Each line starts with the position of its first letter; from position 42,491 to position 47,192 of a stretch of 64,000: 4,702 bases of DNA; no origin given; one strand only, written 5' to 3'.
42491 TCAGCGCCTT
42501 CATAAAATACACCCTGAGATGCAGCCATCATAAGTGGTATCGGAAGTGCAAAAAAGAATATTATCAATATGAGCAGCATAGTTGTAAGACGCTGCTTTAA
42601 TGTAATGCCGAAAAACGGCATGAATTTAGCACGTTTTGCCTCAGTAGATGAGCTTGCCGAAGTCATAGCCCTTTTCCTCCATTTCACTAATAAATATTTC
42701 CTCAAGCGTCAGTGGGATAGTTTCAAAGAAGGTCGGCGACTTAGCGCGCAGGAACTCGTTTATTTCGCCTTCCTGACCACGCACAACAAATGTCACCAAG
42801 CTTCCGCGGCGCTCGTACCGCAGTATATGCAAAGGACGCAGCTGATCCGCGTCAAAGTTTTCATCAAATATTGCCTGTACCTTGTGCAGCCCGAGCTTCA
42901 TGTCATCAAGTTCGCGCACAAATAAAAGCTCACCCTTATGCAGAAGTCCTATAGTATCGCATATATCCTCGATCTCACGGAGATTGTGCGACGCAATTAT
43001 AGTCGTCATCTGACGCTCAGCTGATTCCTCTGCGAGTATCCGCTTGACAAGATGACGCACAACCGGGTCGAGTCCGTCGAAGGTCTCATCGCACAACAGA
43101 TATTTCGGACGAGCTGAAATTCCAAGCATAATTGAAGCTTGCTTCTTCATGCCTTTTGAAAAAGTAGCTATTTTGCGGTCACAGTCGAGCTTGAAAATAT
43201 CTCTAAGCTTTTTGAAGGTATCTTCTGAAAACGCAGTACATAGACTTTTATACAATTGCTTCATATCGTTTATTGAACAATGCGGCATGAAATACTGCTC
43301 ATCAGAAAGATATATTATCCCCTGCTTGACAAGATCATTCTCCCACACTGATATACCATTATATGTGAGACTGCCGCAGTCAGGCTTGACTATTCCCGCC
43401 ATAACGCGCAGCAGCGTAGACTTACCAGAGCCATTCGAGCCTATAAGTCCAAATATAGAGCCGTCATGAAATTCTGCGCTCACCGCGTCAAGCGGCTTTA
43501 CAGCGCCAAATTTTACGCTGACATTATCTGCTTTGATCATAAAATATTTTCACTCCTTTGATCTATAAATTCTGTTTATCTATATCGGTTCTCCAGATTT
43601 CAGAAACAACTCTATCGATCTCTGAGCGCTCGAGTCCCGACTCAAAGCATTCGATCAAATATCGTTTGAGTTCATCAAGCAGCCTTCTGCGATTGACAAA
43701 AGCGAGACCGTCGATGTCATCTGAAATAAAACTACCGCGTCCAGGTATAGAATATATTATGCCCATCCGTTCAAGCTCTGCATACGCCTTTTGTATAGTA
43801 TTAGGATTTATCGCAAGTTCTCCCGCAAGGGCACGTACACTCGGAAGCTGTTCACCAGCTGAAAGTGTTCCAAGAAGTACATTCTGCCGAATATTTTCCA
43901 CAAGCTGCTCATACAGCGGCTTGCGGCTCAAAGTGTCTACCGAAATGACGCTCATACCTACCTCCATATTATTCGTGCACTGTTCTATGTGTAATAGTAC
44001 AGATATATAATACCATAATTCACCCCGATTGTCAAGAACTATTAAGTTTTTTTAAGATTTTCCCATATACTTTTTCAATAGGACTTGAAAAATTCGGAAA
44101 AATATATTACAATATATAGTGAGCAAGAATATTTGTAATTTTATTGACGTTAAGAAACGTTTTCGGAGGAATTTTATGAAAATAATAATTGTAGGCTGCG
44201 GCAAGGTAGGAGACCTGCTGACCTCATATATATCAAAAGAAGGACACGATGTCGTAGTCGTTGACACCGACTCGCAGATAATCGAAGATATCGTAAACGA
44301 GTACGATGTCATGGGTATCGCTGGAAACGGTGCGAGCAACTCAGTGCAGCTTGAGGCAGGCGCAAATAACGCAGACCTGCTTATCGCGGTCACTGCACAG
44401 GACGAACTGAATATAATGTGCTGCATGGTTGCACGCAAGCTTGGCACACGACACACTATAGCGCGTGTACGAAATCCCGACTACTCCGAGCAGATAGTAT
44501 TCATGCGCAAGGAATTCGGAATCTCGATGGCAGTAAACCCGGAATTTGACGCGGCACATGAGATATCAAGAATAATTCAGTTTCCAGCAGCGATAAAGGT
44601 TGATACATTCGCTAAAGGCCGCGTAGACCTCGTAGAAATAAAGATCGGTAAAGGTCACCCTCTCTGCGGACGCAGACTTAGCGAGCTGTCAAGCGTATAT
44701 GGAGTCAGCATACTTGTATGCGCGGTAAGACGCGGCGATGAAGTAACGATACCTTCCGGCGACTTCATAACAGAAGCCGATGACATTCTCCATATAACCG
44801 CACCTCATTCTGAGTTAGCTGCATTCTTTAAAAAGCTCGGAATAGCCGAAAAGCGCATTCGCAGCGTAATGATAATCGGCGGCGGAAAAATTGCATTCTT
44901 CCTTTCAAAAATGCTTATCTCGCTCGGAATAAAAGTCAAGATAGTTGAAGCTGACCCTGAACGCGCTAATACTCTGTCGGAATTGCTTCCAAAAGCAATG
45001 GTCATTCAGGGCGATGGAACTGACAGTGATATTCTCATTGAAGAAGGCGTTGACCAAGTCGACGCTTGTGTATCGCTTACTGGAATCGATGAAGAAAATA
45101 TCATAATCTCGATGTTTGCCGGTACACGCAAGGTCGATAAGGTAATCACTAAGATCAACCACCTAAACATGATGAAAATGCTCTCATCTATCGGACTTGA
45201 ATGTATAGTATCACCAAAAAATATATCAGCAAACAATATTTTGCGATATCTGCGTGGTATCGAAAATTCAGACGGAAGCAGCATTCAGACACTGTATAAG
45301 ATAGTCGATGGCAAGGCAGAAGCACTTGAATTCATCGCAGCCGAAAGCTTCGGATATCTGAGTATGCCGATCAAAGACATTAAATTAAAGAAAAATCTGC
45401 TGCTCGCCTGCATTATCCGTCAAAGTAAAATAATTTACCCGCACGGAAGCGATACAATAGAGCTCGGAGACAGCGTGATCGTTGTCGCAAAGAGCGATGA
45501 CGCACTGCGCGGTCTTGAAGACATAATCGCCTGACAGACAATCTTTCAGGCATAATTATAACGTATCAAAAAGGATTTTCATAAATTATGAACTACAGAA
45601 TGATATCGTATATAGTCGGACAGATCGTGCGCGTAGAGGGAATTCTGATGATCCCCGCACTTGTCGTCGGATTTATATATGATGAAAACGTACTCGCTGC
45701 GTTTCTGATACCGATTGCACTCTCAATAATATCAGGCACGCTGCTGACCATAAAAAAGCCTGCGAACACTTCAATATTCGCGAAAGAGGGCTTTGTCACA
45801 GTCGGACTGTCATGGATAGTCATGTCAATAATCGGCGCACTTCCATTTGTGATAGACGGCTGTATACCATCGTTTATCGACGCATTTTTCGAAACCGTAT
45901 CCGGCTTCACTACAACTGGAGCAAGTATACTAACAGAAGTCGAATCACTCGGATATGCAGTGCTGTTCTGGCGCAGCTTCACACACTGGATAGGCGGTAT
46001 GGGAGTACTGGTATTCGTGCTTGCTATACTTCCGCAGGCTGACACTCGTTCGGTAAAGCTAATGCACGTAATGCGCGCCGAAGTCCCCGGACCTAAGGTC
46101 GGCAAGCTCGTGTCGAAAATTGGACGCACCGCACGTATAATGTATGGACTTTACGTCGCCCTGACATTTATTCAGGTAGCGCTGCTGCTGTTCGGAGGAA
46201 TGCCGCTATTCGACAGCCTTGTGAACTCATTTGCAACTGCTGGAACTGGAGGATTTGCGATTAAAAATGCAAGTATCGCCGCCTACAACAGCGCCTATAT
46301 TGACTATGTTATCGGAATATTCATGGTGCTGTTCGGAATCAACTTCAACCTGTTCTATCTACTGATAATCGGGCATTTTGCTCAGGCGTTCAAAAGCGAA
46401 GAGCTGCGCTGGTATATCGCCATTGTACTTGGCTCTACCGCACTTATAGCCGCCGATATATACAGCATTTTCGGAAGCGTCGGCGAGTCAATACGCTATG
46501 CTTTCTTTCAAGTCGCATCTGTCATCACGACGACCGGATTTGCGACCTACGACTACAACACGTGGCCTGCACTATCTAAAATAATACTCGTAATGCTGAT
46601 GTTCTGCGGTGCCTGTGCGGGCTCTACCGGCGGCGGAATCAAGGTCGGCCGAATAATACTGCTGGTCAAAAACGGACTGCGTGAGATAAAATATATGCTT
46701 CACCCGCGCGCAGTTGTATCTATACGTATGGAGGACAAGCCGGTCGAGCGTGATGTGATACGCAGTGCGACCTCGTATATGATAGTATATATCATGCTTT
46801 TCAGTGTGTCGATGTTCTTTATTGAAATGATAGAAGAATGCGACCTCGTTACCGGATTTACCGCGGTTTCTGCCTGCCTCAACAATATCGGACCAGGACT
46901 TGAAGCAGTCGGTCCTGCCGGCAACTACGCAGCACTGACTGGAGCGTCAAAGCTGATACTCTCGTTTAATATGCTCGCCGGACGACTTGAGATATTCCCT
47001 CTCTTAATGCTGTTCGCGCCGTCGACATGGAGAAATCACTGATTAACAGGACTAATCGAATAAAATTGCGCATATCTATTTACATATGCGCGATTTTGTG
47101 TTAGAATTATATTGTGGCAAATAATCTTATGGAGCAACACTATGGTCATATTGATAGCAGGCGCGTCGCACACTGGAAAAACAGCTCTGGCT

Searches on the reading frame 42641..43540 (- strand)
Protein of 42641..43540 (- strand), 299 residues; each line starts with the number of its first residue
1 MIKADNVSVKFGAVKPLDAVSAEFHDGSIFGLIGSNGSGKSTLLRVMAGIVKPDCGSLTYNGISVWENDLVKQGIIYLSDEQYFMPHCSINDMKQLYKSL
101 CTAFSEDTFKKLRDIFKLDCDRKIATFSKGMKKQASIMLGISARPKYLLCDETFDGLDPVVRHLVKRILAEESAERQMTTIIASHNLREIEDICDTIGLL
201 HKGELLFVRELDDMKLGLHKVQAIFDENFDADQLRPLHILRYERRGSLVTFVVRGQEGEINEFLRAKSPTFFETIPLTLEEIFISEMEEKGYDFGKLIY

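Call 87: search_protein_families(library=pfam, proteins=[window:42641-43540:-], max_evalue=0.00001)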
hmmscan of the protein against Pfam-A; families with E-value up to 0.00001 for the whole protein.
window:42641-43540:- (299 aa): 2 families
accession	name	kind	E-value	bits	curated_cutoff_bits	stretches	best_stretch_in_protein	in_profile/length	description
PF00005.33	ABC_tran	-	1.1e-20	75.1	25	1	17-154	1-136/137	ABC transporter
PF13304.12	AAA_21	-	3.3e-07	31.1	27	0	29-49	1-21/304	AAA domain, putative AbiEii toxin, Type IV TA system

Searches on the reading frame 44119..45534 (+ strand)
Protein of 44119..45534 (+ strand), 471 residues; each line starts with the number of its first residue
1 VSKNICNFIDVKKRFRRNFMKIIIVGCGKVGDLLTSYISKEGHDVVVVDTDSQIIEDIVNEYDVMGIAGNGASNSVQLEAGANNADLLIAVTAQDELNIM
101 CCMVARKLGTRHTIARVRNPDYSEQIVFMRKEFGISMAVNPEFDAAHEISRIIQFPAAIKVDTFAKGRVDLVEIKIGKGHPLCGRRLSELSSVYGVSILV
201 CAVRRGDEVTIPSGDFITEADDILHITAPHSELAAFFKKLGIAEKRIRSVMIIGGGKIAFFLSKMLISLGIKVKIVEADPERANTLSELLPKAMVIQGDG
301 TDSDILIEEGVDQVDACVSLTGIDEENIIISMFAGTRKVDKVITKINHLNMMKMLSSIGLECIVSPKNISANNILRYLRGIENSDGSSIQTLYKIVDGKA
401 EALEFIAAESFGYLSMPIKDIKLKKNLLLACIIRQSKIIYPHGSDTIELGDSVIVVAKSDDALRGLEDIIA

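Call 87: search_protein_families(library=pfam, proteins=[window:44119-45534:+], max_evalue=0.00001)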
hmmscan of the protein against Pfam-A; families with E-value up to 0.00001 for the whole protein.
window:44119-45534:+ (471 aa): 8 families
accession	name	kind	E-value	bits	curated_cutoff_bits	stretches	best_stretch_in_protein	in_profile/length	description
PF02254.24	TrkA_N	-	1.8e-45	154.4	23.8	2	22-141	1-116/116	TrkA-N domain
PF02080.26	TrkA_C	-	1.8e-21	76.2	27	2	171-241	1-71/71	TrkA-C domain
PF01488.26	Shikimate_DH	-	1e-07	32.6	24.3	0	19-110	12-101/138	Shikimate / quinate 5-dehydrogenase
PF03807.23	F420_oxidored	-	1.8e-07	32.1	21.6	0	21-70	1-46/94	NADP oxidoreductase coenzyme F420-dependent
PF13241.12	NAD_binding_7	-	2e-07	32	22.1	0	21-109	9-86/104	Putative NAD(P)-binding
PF03721.20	UDPG_MGDP_dh_N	-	3.5e-06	27.2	27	0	20-60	1-41/187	UDP-glucose/GDP-mannose dehydrogenase family, NAD binding domain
PF07992.20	Pyr_redox_2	-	6.7e-06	26.2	26.1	0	241-284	142-179/291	Pyridine nucleotide-disulphide oxidoreductase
PF13478.12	XdhC_C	-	9.1e-06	26.6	29.7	0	250-303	1-45/125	XdhC Rossmann domain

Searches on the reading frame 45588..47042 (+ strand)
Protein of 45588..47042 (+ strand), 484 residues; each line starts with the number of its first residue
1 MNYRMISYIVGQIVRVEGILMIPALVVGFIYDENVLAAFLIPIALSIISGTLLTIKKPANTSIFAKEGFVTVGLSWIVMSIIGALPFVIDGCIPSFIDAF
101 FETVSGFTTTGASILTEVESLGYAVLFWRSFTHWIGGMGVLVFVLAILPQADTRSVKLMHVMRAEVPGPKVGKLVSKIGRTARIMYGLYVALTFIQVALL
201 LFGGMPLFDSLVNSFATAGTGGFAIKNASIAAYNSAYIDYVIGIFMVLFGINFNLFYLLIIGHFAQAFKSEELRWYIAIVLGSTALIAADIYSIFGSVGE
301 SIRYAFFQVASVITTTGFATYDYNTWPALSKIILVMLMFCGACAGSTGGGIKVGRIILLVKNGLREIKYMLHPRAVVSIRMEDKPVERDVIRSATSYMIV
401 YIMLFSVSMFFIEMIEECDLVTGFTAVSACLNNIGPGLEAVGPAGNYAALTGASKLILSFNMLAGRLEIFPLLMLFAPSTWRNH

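Call 87: search_protein_families(library=pfam, proteins=[window:45588-47042:+], max_evalue=0.00001)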
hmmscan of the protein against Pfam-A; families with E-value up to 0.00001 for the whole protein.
window:45588-47042:+ (484 aa): 1 family
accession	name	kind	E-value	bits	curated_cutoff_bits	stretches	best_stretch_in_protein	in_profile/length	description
PF02386.22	TrkH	-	3.2e-61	207.7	27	1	38-479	4-496/502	Cation transport protein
